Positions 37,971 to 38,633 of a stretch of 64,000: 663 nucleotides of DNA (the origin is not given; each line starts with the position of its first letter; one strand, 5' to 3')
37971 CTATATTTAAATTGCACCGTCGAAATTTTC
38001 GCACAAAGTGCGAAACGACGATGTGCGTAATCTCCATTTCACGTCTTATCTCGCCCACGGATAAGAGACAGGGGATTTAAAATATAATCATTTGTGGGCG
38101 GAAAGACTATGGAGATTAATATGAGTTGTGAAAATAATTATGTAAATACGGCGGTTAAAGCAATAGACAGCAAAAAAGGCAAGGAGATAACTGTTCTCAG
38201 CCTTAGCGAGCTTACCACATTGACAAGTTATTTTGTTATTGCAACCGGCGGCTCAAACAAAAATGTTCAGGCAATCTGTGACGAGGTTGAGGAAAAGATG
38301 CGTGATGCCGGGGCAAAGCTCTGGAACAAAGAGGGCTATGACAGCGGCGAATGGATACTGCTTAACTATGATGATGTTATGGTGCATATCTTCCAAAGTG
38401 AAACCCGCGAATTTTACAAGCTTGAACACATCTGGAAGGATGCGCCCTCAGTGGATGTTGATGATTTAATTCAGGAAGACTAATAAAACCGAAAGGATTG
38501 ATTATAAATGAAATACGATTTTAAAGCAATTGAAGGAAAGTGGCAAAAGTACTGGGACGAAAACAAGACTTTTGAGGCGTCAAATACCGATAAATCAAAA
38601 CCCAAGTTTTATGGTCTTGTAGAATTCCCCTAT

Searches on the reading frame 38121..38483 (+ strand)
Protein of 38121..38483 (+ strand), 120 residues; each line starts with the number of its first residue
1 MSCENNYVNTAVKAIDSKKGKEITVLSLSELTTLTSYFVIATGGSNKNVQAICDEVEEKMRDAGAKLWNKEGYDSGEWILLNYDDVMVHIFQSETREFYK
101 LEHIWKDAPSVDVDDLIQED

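Call 34: find_encoding_contigs(protein=window:38121-38483:+, flank=800, max_places=10)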
Protein window:38121-38483:+ (120 aa): 5 contigs read that carry it; 5 places shown.
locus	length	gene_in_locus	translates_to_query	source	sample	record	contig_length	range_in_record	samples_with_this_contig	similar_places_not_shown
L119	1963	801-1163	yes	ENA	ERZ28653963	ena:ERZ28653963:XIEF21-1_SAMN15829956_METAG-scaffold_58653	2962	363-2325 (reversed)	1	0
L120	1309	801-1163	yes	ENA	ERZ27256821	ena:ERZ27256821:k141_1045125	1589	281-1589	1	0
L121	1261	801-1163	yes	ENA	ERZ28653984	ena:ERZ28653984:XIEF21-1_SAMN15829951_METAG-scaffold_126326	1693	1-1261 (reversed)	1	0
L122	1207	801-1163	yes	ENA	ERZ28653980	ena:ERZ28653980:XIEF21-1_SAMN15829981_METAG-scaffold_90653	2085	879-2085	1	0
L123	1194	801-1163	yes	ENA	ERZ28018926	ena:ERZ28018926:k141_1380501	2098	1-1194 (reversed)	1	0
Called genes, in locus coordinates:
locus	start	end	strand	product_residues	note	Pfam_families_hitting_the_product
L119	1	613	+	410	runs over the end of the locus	PF03816:LytR_cpsA_psr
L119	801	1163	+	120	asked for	PF02410:RsfS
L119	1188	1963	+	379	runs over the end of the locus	?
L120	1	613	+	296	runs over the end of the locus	?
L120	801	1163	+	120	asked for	PF02410:RsfS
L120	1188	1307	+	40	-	?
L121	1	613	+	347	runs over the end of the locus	?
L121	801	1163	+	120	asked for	PF02410:RsfS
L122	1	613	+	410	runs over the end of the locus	PF03816:LytR_cpsA_psr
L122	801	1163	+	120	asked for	PF02410:RsfS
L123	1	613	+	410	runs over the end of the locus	PF03816:LytR_cpsA_psr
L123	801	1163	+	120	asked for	PF02410:RsfS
